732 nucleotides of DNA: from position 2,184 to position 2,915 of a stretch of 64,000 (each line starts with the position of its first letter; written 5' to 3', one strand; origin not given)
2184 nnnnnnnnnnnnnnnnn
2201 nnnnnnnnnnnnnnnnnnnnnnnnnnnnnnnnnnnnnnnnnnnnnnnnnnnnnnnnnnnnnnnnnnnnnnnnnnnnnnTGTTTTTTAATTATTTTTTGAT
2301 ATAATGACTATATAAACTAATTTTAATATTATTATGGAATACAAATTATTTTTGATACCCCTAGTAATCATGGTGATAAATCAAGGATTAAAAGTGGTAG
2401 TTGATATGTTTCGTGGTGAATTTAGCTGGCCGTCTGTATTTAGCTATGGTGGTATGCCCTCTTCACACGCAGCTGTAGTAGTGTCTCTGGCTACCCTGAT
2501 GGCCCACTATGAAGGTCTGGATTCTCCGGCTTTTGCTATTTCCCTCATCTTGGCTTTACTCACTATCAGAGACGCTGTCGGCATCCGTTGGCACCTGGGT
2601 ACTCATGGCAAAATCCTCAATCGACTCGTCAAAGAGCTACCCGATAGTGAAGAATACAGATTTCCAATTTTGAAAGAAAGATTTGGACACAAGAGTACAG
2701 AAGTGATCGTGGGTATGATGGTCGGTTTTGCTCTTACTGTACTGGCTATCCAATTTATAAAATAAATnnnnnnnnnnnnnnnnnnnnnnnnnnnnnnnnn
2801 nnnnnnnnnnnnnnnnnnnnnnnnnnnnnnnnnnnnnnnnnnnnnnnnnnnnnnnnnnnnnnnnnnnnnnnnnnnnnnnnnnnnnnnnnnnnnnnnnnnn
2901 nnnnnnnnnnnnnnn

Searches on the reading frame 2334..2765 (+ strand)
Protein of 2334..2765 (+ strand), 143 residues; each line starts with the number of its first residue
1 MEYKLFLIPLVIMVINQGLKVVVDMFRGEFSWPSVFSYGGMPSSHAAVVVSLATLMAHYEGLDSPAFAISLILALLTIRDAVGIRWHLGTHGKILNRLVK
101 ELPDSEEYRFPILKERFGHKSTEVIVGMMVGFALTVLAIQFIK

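Call 103: search_protein_families(library=pfam, proteins=[window:2334-2765:+], max_evalue=0.00001)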
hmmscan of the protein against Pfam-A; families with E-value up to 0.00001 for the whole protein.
window:2334-2765:+ (143 aa): 1 family
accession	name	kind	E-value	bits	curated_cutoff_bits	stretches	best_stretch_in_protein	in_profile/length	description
PF02681.20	DUF212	-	2e-35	122.2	26.5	1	4-133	4-125/126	Divergent PAP2 family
